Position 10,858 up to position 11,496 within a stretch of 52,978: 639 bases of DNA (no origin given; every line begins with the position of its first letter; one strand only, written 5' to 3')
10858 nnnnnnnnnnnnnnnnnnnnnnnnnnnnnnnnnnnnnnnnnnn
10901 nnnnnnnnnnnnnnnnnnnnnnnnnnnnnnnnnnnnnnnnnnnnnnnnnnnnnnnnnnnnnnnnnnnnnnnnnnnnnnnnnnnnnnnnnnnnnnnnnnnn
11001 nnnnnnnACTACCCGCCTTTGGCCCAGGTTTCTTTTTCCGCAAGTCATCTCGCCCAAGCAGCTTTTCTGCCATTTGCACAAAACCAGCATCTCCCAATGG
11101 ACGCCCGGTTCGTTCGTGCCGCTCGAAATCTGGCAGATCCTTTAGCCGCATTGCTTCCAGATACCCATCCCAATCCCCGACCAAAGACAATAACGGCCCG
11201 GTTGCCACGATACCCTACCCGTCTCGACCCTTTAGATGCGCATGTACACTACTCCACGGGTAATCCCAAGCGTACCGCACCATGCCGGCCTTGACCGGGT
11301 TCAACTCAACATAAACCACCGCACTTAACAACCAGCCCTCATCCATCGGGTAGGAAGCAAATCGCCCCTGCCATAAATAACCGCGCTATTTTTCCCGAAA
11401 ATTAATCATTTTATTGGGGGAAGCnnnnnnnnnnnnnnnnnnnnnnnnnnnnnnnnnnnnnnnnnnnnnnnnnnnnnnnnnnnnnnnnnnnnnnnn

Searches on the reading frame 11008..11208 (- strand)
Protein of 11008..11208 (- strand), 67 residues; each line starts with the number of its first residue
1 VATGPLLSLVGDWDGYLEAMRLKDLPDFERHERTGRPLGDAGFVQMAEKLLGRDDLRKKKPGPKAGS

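Call 37: search_protein_families(library=pfam, proteins=[window:11008-11208:-], max_evalue=1)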
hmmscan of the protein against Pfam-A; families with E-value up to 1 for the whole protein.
seq(67 aa): 0 families

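Call 38: search_protein_families(library=ncbifam, proteins=[window:11008-11208:-], max_evalue=1)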
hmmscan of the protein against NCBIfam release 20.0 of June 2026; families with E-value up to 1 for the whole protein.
seq(67 aa): 0 families

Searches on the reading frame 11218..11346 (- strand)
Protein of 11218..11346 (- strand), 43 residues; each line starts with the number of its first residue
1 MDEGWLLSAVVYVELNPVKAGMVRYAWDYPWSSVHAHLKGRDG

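Call 37: search_protein_families(library=pfam, proteins=[window:11218-11346:-], max_evalue=1)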
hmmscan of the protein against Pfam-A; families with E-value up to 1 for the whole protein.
seq(43 aa): 0 families

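Call 38: search_protein_families(library=ncbifam, proteins=[window:11218-11346:-], max_evalue=1)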
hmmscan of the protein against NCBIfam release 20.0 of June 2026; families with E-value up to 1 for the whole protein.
seq(43 aa): 1 family
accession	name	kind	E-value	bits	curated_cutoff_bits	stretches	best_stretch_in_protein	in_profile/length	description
NF047646.1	REP_Tyr_transpos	equivalog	8.2e-05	22.5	80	1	5-32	119-146/146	REP-associated tyrosine transposase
